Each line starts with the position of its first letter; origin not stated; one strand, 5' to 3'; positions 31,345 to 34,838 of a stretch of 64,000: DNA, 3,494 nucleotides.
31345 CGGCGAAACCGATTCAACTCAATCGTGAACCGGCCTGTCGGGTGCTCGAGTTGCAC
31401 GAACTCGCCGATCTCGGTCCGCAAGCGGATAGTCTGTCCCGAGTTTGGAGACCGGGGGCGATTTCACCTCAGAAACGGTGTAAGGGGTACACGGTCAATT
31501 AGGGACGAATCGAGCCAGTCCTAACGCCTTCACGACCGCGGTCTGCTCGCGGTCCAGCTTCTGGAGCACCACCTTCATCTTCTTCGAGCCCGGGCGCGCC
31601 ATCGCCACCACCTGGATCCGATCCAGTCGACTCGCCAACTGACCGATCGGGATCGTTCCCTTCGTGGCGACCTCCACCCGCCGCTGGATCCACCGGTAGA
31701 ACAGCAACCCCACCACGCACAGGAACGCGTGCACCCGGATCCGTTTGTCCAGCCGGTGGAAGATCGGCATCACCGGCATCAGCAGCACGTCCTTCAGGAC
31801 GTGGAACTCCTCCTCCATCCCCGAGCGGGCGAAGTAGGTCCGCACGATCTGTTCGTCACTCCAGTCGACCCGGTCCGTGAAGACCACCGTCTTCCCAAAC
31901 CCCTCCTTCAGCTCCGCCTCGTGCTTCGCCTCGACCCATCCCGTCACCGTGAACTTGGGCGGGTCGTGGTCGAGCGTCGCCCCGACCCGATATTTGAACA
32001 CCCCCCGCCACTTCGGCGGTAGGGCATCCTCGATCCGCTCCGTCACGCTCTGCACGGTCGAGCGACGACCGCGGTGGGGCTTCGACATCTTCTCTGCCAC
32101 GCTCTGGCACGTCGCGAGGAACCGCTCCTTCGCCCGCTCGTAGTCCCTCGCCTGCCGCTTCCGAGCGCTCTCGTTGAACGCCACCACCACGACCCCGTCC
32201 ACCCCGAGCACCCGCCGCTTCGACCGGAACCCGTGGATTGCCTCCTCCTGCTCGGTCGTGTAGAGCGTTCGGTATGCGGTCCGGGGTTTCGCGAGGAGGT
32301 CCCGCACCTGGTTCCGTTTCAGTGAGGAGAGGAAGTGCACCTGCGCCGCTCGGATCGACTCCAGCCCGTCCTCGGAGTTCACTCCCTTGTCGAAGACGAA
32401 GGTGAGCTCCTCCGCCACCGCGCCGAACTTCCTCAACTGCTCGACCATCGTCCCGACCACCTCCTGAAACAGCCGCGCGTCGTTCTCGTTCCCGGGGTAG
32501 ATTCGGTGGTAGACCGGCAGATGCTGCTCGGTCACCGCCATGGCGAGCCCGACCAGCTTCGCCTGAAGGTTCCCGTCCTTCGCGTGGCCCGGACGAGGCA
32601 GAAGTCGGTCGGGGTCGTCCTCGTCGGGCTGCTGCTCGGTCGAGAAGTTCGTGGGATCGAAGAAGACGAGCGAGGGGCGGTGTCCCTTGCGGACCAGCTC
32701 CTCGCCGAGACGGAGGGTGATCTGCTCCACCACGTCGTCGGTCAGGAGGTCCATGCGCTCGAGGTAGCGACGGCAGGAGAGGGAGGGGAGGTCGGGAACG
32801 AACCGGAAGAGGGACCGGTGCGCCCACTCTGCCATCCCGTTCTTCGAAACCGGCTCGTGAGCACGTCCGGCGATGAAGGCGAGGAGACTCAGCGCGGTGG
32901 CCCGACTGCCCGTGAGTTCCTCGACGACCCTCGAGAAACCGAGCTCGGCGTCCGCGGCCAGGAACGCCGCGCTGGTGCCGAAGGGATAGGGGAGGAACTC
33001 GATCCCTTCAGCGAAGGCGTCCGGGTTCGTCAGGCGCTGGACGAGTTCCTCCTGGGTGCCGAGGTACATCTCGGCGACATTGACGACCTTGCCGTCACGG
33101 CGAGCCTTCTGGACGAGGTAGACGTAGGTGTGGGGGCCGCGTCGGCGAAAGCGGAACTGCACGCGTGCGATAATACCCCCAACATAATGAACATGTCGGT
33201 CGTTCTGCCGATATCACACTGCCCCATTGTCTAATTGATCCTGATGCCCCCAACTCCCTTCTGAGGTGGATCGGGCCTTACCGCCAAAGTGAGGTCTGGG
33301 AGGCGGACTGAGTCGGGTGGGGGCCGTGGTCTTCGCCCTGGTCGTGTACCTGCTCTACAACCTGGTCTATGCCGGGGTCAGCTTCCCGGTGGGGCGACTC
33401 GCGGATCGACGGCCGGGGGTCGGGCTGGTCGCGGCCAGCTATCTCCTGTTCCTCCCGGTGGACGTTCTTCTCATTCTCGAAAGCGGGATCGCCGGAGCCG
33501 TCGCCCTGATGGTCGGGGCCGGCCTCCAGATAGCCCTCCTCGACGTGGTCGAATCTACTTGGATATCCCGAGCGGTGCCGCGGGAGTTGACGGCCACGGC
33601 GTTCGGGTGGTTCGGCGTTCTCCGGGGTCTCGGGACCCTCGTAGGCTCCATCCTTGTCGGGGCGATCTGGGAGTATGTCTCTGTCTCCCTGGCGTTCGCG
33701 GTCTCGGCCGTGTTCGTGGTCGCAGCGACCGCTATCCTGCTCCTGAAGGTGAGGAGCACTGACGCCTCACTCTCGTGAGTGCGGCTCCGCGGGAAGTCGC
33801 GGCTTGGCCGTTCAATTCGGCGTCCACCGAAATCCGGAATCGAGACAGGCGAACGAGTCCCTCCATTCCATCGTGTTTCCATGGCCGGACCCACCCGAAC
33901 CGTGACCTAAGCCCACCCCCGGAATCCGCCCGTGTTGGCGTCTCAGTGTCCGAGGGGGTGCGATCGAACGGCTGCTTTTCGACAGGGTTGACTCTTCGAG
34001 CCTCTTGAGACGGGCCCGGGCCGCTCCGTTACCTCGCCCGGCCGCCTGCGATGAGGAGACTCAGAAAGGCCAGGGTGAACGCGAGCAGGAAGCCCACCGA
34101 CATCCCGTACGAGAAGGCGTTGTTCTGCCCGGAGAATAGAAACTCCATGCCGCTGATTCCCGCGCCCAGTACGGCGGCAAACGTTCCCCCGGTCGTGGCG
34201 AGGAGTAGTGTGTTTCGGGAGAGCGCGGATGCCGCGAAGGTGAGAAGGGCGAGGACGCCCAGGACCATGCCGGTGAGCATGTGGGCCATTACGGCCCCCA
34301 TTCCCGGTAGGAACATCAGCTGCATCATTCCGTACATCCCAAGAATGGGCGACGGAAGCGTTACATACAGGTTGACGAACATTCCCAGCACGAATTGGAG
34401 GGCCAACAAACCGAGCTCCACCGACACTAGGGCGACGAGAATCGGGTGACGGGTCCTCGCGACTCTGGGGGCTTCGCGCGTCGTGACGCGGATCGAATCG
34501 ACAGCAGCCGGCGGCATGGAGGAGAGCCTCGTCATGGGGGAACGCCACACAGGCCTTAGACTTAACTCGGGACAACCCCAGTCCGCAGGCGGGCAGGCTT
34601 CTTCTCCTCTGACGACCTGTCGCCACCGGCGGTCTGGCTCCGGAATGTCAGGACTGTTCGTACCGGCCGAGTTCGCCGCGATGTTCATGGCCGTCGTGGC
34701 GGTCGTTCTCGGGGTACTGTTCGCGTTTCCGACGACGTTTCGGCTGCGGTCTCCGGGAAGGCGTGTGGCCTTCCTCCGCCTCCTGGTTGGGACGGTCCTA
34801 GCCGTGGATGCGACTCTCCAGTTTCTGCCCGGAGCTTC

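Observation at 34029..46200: Accessory island: expanded membrane-protein family paired with cupredoxins, a Cys-rich protein, a CDF exporter and a CsoR-like regulator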

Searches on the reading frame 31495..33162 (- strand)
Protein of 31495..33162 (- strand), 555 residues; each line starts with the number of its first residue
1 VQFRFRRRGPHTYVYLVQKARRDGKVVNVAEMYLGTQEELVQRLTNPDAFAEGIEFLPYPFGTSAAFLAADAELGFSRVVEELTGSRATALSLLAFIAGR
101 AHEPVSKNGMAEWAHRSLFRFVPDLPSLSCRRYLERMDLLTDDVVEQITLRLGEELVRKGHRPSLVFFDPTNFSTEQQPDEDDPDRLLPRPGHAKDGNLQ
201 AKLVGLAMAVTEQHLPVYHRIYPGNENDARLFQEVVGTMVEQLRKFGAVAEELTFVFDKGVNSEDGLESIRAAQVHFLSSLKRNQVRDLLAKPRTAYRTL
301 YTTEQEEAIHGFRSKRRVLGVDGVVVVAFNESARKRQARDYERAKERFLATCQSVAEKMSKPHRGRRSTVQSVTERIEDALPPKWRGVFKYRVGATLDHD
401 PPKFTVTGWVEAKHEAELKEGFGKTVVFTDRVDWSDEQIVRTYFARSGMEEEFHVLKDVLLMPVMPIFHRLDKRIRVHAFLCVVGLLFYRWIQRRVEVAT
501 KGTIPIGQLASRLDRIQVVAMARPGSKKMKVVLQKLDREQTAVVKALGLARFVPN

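Call 4: search_protein_families(library=pfam, max_evalue=0.1, proteins=[window:31495-33162:-])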
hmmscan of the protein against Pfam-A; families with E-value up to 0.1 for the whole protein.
window:31495-33162:- (555 aa): 1 family
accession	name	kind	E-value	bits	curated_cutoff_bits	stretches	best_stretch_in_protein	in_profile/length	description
PF01609.27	DDE_Tnp_1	-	7.2e-11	42.6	23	1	162-459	3-173/200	Transposase DDE domain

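Call 83: search_protein_families(library=ncbifam, max_evalue=0.001, proteins=[window:31495-33162:-])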
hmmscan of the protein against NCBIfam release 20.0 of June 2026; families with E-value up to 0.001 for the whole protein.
window:31495-33162:- (555 aa): 3 families
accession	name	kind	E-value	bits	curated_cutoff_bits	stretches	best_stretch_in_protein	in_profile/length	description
NF033559.2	transpos_IS1634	equivalog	1.8e-69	235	100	1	61-549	40-481/483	IS1634 family transposase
NF033592.1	transpos_IS4_1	equivalog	5.1e-06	25.8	115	1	161-315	104-221/332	IS4 family transposase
NF033539.1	transpos_IS1380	equivalog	1.8e-05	23.6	180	1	211-305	168-264/419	IS1380 family transposase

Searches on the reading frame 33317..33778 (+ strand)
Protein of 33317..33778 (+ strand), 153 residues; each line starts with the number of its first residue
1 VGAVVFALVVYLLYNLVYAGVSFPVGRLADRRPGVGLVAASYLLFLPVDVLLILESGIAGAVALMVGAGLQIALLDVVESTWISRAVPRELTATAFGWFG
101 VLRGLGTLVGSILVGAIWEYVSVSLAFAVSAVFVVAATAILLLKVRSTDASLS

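Call 50: search_protein_families(library=pfam, max_evalue=0.05, proteins=[window:33317-33778:+])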
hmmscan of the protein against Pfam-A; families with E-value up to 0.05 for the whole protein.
window:33317-33778:+ (153 aa): 5 families
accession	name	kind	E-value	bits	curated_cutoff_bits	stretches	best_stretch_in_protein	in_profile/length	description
PF07690.21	MFS_1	-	4.3e-10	39.5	33.4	1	10-149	37-178/347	Major Facilitator Superfamily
PF03825.22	Nuc_H_symport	-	0.00022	20.8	25.9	1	65-144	308-388/400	Nucleoside H+ symporter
PF12832.13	MFS_1_like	-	0.00054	19.6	25.2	1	72-128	315-372/373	MFS_1 like family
PF03092.22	BT1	-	0.012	14.8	22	1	55-139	83-169/432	BT1 family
PF00854.27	PTR2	-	0.028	13.7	27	1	93-142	71-119/392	POT family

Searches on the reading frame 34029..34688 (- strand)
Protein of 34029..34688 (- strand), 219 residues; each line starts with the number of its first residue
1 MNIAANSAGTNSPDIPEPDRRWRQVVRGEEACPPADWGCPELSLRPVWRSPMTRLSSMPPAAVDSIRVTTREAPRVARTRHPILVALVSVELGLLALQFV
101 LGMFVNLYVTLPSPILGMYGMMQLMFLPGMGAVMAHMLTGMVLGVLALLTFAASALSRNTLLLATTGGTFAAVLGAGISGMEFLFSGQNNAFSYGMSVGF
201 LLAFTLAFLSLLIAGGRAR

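Call 3: search_protein_families(library=pfam, max_evalue=0.1, proteins=[window:34029-34688:-])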
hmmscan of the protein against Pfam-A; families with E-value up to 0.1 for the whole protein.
window:34029-34688:- (219 aa): 0 families

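Call 16: search_protein_families(library=ncbifam, max_evalue=0.1, proteins=[window:34029-34688:-])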
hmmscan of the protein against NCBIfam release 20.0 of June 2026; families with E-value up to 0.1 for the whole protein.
window:34029-34688:- (219 aa): 0 families
